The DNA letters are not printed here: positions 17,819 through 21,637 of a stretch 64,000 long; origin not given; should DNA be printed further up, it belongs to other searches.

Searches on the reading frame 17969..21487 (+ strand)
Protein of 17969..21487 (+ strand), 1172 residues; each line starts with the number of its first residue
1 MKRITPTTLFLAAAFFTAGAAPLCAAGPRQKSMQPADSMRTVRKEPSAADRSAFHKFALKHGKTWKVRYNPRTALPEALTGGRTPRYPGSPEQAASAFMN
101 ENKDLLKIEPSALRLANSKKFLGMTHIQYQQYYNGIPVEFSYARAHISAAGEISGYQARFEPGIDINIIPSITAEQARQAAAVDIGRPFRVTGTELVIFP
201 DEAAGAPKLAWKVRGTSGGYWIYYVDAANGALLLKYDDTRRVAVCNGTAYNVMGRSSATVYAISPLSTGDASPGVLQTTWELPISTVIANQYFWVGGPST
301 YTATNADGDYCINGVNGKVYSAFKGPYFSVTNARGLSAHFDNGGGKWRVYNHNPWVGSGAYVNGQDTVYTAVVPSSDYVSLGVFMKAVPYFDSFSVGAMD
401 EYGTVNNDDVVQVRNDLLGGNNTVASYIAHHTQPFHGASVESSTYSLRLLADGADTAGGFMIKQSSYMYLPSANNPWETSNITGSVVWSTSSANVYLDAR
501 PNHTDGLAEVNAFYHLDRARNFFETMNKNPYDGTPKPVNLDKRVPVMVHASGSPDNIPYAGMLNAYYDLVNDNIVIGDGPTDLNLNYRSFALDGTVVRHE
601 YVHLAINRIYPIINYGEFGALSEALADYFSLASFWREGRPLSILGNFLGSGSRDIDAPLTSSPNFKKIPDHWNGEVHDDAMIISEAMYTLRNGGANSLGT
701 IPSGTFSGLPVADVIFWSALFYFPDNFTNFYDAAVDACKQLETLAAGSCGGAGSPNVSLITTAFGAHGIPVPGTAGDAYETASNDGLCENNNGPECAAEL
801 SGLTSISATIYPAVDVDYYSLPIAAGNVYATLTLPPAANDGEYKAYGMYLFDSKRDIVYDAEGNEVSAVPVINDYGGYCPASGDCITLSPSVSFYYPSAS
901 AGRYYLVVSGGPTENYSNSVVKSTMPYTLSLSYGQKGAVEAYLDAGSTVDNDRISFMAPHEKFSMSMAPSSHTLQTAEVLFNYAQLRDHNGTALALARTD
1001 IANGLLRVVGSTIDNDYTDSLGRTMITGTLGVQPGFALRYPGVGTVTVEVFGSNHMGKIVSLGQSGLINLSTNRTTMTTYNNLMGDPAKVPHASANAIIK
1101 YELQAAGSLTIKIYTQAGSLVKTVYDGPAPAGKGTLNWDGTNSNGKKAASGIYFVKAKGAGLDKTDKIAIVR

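Call 35: search_protein_families(library=pfam, proteins=[window:17969-21487:+], max_evalue=0.0001)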
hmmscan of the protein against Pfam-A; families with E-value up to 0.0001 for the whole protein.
window:17969-21487:+ (1172 aa): 3 families
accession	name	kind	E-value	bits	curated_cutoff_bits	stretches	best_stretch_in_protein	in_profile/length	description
PF13860.13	FlgD_ig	-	1.8e-12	47.5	27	1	1104-1160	20-76/79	FlgD Ig-like domain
PF07504.19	FTP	-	1.4e-09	38.1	21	1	122-159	13-50/51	Fungalysin/Thermolysin Propeptide Motif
PF03413.25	PepSY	-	5e-06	27.2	24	1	172-233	2-57/60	Peptidase propeptide and YPEB domain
